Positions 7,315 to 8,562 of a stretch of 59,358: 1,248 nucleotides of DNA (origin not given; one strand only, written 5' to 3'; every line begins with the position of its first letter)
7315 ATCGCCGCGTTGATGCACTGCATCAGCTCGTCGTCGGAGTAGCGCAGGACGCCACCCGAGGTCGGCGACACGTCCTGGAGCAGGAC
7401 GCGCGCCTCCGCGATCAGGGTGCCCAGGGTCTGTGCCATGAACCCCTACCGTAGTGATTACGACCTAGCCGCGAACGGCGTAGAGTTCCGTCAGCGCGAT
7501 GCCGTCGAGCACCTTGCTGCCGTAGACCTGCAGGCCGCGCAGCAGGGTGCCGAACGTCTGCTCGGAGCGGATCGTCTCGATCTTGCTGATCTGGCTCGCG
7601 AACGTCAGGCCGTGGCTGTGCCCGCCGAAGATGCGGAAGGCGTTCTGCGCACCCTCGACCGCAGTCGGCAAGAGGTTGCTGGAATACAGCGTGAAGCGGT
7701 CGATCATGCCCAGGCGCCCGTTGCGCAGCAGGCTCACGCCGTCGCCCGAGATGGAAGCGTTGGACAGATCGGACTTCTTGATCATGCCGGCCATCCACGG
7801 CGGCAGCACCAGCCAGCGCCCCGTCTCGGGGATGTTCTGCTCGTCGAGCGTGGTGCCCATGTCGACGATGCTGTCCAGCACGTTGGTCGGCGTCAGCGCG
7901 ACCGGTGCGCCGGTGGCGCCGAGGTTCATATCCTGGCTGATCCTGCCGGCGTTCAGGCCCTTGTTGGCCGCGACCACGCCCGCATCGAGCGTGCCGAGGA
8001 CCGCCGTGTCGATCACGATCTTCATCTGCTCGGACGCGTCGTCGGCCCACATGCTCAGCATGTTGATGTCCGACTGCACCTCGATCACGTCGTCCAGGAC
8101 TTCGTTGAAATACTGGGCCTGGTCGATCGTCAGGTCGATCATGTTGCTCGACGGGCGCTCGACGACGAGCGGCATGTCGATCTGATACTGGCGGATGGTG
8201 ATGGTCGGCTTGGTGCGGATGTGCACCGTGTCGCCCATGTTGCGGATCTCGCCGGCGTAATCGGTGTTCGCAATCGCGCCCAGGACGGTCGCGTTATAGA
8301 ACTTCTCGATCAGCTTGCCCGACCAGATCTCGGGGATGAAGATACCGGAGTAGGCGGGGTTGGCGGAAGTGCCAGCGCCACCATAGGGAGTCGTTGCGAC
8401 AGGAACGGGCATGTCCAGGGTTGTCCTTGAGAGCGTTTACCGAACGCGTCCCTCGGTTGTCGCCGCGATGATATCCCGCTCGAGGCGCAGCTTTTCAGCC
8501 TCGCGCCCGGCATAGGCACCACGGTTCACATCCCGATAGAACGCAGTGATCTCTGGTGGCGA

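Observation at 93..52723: Coding-embedded variant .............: eight identical 13-mers in both orientations, giving recurrent TTVG and PTVV peptides with rare codons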

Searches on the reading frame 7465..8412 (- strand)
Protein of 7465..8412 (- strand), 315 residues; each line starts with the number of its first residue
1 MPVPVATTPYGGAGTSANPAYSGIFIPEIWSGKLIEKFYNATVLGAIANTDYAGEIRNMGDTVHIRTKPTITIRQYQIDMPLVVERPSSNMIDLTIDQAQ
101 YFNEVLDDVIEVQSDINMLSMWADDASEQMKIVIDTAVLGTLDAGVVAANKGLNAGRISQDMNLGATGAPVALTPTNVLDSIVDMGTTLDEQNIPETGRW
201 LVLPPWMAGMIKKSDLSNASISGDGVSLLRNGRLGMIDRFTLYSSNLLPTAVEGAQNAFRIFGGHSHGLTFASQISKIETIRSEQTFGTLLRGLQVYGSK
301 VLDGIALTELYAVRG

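Call 22: find_encoding_contigs(protein=window:7465-8412:-, flank=10000, max_places=10)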
Protein window:7465-8412:- (315 aa): no gene with exactly this product is on record in the collection.

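Call 23: find_homologous_proteins(query=window:7465-8412:-, max_evalue=1e-10)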
Query window:7465-8412:- (315 aa): 7420 proteins with E <= 1e-10 among 8000 candidates; the best 120 are listed.
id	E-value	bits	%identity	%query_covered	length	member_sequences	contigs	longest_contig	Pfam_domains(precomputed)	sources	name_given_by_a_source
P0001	2.2e-203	692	100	100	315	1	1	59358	PF25209.3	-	-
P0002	1.1e-189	647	92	100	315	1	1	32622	PF25209.3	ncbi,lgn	-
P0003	1.6e-173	594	85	100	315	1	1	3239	PF25209.3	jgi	jgi:hypothetical protein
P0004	9.5e-172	588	83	100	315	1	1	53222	PF25209.3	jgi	-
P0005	3.3e-171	586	83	100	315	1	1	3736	PF25209.3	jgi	jgi:hypothetical protein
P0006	3.4e-170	583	83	100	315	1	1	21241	PF25209.3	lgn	-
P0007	5.5e-168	576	82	100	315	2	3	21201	PF25209.3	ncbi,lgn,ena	-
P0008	8.1e-168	575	82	100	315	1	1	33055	PF25209.3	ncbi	-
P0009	2.7e-165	567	79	100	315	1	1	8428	PF25209.3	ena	-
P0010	5.5e-165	566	81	100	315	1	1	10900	PF25209.3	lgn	-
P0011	5.6e-165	566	81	99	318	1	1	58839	PF25209.3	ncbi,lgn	-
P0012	2.9e-163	560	78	100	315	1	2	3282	PF25209.3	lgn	-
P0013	2.0e-162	557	81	98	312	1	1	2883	PF25209.3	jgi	jgi:hypothetical protein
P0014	3.9e-162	557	79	100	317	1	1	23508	PF25209.3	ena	-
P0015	4.6e-161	553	77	100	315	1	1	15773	PF25209.3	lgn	-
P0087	1.5e-151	522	74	100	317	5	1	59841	PF25209.3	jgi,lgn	-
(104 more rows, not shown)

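Call 24: find_encoding_contigs(protein=P0002, flank=10000, max_places=3)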
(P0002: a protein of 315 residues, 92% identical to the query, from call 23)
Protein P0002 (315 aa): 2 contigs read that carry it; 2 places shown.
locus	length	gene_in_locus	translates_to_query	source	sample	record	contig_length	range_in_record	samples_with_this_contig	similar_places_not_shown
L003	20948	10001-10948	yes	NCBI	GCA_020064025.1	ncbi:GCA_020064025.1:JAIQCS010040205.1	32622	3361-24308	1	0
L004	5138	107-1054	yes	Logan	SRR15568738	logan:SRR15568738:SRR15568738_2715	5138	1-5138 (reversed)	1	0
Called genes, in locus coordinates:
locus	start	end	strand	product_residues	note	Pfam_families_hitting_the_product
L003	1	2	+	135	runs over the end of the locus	-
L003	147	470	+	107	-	-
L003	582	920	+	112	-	-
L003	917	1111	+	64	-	-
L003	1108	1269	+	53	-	-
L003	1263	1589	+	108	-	-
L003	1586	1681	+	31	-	-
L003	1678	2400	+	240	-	PF07021:MetW (weak), PF13489:Methyltransf_23, PF13847:Methyltransf_31, PF08241:Methyltransf_11, PF08242:Methyltransf_12, PF13649:Methyltransf_25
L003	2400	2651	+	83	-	-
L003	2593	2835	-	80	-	-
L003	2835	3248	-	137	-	-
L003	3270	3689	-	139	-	-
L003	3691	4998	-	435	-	-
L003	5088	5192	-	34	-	-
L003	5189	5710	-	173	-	-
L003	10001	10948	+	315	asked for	PF25209:Phage_capsid_4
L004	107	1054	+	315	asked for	PF25209:Phage_capsid_4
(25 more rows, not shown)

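Call 25: find_encoding_contigs(protein=P0004, flank=10000, max_places=3)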
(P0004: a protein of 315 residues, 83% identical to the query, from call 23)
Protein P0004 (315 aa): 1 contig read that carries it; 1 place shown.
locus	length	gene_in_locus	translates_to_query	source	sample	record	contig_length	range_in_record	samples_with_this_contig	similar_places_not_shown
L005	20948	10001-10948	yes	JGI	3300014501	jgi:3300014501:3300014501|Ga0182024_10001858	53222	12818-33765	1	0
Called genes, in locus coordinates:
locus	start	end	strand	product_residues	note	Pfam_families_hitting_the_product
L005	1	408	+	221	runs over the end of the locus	-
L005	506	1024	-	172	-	-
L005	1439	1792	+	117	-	-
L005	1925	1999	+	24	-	-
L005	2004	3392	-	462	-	-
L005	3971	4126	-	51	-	-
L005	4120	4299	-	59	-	-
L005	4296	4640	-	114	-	PF13876:Phage_gp49_66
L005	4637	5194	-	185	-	-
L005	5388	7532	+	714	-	PF23899:SU10_portal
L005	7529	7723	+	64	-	-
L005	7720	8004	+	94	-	-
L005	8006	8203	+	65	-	-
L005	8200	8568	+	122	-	-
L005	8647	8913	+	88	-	-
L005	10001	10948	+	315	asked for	PF25209:Phage_capsid_4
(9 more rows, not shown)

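Call 26: find_encoding_contigs(protein=P0011, flank=10000, max_places=3)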
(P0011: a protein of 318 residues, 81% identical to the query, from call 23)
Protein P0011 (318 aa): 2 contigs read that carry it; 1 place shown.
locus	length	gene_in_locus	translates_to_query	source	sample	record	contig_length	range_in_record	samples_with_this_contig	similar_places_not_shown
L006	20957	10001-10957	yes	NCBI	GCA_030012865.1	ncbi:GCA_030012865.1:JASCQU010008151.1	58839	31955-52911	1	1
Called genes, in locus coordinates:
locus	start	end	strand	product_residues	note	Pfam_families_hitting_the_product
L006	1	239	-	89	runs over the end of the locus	-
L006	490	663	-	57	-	-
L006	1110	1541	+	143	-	-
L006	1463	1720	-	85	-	-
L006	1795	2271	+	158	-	-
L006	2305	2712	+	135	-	-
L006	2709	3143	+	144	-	-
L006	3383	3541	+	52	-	-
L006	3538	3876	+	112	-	-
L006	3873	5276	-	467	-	-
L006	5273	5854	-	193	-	-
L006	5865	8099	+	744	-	PF23899:SU10_portal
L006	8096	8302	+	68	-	-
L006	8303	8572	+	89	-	-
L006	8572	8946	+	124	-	-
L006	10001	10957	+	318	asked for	PF25209:Phage_capsid_4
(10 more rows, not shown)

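Call 30: find_encoding_contigs(protein=P0008, flank=10000, max_places=2)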
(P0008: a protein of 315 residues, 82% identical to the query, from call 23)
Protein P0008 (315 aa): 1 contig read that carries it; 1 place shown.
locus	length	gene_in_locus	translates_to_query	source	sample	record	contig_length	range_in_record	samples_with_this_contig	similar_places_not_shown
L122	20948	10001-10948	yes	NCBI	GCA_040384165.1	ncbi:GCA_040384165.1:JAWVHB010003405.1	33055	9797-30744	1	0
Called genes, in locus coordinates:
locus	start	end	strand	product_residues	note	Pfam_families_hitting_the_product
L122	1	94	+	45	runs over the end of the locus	-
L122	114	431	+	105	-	-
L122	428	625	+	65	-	-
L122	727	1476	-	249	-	PF13469:Sulfotransfer_3 (faint)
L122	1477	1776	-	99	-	-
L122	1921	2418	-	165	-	-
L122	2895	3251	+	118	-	-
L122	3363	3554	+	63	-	-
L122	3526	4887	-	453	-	-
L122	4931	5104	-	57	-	-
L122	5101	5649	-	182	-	-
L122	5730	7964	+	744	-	-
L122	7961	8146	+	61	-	-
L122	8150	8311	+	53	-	-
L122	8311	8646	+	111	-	-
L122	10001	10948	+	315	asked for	PF25209:Phage_capsid_4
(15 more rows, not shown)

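Call 31: find_encoding_contigs(protein=P0006, flank=10000, max_places=2)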
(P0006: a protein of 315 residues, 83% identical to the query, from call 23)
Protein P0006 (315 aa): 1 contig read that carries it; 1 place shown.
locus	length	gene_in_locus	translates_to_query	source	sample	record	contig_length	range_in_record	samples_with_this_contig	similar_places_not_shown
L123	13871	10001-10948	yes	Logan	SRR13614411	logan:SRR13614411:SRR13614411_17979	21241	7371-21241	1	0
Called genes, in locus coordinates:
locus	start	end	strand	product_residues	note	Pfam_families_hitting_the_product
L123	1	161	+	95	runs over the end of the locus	-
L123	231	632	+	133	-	-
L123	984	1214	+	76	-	-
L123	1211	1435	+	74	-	-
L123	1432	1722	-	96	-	-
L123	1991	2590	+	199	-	PF13545:HTH_Crp_2 (weak)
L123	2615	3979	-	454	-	-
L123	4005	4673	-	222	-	-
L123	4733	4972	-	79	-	-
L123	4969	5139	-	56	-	-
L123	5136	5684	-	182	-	-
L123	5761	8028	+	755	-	PF23899:SU10_portal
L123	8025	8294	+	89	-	-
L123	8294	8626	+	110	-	-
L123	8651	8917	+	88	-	-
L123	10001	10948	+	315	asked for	PF25209:Phage_capsid_4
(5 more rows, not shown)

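Call 32: find_encoding_contigs(protein=P0007, flank=10000, max_places=3)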
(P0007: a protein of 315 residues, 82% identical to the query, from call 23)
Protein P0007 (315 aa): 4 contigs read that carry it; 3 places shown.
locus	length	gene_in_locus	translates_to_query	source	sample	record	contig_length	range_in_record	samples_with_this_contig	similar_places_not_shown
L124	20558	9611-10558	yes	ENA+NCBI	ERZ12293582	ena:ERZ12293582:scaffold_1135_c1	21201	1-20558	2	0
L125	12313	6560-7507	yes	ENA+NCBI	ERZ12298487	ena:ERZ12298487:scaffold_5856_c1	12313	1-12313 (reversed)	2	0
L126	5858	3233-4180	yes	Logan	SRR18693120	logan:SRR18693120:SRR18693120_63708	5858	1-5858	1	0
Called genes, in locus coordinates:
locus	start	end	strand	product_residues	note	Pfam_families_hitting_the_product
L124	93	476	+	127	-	-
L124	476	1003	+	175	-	-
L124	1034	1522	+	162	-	-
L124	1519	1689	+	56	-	-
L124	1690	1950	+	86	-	-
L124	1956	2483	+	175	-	-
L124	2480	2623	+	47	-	-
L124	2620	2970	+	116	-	-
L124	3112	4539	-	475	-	-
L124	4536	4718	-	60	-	-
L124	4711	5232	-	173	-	-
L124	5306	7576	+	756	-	PF23899:SU10_portal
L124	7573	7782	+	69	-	-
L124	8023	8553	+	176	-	-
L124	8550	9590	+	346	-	-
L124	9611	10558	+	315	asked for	PF25209:Phage_capsid_4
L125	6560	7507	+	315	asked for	PF25209:Phage_capsid_4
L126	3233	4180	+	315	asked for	PF25209:Phage_capsid_4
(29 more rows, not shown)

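Call 42: search_dna_similar(query=window:7465-8412:-, collection=phages, mode=protein, max_rows=30)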
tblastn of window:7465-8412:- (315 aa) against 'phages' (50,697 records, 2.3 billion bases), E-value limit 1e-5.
Records with a match: 399; places in all: 399; records where one place covers at least 80% of the query: 393.
Best place of each record, by identity: <60% 399.
By first word of the organism name: Mycobacterium 284; Brevibacterium 32; Roseobacter 11; Bacillus 11; Clostridium 10; Streptomyces 10; Rhizobium 7; Pelagibacter 4; Caudoviricetes 2; Deep-sea 2; and 18 more.
By host as written in the record: Mycobacterium smegmatis mc2 155 189; Mycobacterium smegmatis mc#155 39; Brevibacterium aurantiacum SMQ-1335 32; Mycobacterium smegmatis mc2155 10; Clostridium perfringens 9; Mycobacterium smegmatius mc2 155 8; - 6; Streptomyces lividans JI 1326 5; and 67 more.
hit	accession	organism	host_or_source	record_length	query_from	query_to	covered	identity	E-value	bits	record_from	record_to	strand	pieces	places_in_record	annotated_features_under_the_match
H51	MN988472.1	Rhizobium phage RHph_TM3_14A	Rhizobium etli T3_14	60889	1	309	98%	58.7%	2e-119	383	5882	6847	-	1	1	major capsid protein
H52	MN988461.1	Rhizobium phage RHph_TM27A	Rhizobium phaseoli N831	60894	1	309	98%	58.7%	2e-119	383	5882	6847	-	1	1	major capsid protein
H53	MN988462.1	Rhizobium phage RHph_TM27B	Rhizobium phaseoli N831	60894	1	309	98%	58.7%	2e-119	383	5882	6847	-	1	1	major capsid protein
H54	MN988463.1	Rhizobium phage RHph_TM29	Rhizobium phaseoli N931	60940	1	309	98%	58.7%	2e-119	383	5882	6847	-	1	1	major capsid protein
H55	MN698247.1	Pelagibacter phage HTVC115P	Candidatus Pelagibacter sp. HTCC7211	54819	11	302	93%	34.2%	6e-36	142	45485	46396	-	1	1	capsid protein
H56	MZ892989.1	Roseobacter phage CRP-235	Rhodobacteraceae bacterium FZCC0040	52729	1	302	96%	32.9%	2e-36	144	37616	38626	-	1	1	putative coat protein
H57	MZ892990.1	Roseobacter phage CRP-345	Rhodobacteraceae bacterium FZCC0042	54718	22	314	93%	33.2%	8e-39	151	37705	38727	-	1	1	putative coat protein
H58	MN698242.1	Pelagibacter phage HTVC103P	Candidatus Pelagibacter sp. HTCC7211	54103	22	302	89%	34.1%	4e-34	137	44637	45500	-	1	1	capsid protein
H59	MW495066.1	Microcystis phage MaAM05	Microcystis sp. SG03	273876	25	302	88%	34.3%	8e-41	157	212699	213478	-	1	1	hypothetical protein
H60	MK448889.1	Streptococcus phage Javan262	Streptococcus ictaluri 707-05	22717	25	303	89%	33.8%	2e-36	144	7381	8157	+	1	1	hypothetical protein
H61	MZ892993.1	Pelagibacter phage HTVC033P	Candidatus Pelagibacter sp. HTCC1062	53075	23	302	89%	33.4%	7e-35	139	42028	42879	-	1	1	putative coat protein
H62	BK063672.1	Caudoviricetes sp. vir515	Methanosarcinales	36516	25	312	91%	32.5%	3e-33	134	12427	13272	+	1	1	major head protein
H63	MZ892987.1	Roseobacter phage CRP-207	Rhodobacteraceae bacterium FZCC0040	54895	15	307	93%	31.8%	7e-29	122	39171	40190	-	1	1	putative coat protein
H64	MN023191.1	Brevibacterium phage AGM16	Brevibacterium aurantiacum SMQ-1335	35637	25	315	92%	31.8%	6e-23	105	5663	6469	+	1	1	major capsid protein-like protein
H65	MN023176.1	Brevibacterium phage AGM1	Brevibacterium aurantiacum SMQ-1335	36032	25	315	92%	31.8%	6e-23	105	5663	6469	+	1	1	major capsid protein-like protein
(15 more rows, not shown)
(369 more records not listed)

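Call 46: find_encoding_contigs(protein=P0087, flank=10000, max_places=2)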
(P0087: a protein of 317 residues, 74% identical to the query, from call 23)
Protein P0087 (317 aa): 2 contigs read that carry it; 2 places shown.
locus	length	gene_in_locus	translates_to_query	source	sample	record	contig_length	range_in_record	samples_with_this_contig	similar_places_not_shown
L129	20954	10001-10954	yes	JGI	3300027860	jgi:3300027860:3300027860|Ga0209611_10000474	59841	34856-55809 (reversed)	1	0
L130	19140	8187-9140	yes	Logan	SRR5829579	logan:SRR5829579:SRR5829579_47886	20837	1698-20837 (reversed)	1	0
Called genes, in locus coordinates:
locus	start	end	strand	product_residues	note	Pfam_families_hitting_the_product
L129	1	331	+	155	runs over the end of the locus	-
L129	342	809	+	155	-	PF11351:GTA_holin_3TM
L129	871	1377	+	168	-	-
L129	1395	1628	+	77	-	-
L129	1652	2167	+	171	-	-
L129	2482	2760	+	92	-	-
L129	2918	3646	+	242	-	-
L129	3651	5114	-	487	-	-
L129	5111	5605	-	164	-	-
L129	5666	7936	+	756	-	PF23899:SU10_portal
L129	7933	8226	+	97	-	-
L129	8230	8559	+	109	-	-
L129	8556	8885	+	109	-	-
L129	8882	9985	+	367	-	-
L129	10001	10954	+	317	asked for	PF25209:Phage_capsid_4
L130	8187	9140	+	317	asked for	PF25209:Phage_capsid_4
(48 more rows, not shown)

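Call 56: find_related_loci(query=A1, collection=viral_contigs, flank=10000)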
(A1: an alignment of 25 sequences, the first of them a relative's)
Query A1 (315 aa) in viral_contigs; peptide patterns used: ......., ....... (x = any residue, [..] = any of these).
600 stretches matched a pattern (row limit reached: there are more); 546 encode a relative of the query (tblastn E <= 1e-3); the best 80 are kept; 80 distinct loci.
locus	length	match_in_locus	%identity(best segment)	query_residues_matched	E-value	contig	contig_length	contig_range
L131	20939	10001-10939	78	1-315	4e-169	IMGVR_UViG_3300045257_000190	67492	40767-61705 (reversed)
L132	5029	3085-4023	78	1-315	1e-172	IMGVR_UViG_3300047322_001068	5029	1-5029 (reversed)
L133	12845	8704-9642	77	1-315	9e-168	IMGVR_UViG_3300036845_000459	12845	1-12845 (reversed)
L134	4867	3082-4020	76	1-315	3e-171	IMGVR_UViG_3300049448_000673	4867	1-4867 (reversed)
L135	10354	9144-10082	76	1-315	1e-167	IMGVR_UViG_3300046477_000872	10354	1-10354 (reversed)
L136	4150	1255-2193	76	1-315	2e-172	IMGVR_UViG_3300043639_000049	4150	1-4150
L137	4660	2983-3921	76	1-315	5e-171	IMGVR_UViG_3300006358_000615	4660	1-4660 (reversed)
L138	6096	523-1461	75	1-315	4e-168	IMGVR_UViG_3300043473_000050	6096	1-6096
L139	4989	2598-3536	76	1-315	3e-170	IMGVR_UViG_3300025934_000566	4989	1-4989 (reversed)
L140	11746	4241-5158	79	8-315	3e-166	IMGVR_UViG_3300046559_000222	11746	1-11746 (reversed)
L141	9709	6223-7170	76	1-315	3e-162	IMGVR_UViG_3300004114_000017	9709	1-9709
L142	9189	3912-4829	76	8-315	3e-161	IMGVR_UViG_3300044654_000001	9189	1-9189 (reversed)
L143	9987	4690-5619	77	8-315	7e-161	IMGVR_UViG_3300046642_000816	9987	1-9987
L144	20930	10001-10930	77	8-315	8e-161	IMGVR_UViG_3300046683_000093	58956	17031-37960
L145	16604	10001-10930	77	8-315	2e-159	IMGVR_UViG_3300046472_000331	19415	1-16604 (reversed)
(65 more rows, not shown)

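Call 79: find_encoding_contigs(protein=P0003, flank=10000, max_places=2)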
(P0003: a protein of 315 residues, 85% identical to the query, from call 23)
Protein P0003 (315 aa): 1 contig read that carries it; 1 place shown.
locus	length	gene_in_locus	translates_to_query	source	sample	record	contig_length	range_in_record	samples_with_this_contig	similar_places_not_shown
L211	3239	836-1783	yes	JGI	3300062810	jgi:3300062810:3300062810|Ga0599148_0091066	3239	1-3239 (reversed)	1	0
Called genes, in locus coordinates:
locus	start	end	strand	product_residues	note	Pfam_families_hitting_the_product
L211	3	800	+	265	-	?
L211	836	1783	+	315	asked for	PF25209:Phage_capsid_4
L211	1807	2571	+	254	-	-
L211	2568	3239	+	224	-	?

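Call 80: find_encoding_contigs(protein=P0005, flank=10000, max_places=2)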
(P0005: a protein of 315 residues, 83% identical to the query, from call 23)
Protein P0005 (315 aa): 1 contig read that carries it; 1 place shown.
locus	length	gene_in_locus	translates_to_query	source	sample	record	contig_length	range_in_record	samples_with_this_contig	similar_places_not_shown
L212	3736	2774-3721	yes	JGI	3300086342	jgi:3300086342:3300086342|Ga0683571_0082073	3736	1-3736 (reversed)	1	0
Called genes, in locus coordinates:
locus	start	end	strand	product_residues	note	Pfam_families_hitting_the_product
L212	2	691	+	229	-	?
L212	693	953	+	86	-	-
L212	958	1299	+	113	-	-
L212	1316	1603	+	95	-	-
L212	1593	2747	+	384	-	-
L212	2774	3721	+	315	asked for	PF25209:Phage_capsid_4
